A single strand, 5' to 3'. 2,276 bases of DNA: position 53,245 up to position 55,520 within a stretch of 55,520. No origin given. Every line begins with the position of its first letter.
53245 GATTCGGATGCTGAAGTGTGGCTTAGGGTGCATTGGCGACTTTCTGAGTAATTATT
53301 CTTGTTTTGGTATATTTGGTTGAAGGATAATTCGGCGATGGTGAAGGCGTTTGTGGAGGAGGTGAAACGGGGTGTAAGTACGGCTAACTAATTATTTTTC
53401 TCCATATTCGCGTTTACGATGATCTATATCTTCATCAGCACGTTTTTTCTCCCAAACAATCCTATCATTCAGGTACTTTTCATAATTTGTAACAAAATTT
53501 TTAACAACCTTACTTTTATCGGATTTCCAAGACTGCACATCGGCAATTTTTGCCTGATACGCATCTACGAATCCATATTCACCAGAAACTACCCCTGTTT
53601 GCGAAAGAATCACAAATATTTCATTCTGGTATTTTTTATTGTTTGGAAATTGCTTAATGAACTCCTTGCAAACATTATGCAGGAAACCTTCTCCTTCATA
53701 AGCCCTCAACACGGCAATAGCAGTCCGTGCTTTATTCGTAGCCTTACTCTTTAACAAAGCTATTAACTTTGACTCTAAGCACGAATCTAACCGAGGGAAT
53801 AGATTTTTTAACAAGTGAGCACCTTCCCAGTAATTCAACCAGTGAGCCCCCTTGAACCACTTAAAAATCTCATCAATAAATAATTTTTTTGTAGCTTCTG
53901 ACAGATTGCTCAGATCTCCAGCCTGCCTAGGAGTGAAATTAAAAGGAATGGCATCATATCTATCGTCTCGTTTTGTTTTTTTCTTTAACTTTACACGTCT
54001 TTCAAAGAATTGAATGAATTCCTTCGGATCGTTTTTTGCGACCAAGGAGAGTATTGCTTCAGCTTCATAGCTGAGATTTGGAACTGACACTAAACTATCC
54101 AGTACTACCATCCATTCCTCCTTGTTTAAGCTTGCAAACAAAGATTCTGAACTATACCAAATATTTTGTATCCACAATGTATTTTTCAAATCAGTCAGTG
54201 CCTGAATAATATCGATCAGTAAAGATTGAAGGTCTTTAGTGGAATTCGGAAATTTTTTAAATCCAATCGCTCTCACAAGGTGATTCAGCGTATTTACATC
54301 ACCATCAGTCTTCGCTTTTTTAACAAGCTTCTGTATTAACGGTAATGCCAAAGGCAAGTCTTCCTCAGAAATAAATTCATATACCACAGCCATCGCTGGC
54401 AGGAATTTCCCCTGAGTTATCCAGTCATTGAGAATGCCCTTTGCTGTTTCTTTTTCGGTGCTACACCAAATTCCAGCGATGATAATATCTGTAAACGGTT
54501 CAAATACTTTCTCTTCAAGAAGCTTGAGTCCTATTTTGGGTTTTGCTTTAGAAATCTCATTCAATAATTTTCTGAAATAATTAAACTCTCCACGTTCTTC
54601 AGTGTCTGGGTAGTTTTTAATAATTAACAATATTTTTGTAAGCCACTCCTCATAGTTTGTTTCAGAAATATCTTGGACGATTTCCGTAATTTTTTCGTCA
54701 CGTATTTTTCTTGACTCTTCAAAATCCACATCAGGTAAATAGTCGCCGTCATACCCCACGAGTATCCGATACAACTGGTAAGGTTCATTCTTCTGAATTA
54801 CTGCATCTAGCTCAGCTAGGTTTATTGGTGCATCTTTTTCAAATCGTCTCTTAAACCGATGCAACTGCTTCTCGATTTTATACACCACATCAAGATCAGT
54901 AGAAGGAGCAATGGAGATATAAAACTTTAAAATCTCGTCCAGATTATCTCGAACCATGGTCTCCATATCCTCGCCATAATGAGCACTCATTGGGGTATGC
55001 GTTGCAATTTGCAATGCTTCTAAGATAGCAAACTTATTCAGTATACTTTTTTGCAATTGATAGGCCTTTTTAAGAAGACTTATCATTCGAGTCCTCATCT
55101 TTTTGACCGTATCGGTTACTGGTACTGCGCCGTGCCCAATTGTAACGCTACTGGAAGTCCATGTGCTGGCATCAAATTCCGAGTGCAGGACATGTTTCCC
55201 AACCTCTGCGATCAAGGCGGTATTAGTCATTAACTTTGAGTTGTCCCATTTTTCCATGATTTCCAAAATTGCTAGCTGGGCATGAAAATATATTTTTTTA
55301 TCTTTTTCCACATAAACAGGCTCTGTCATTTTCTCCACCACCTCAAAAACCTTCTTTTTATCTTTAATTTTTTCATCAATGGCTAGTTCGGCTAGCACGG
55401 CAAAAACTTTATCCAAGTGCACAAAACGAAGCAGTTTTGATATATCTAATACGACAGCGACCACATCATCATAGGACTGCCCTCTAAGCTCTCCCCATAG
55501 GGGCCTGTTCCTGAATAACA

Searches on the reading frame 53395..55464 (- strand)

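Call 68: search_protein_families(library=pfam, proteins=[window:53395-55464:-], max_evalue=0.001)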
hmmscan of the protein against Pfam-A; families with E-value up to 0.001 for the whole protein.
window:53395-55464:- (690 aa): 1 family
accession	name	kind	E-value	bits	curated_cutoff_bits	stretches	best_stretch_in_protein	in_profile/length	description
PF22940.2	CNOT1_1st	-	0.00098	19.2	27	0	377-451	8-82/200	CCR4-NOT transcription complex subunit 1, N-terminal domain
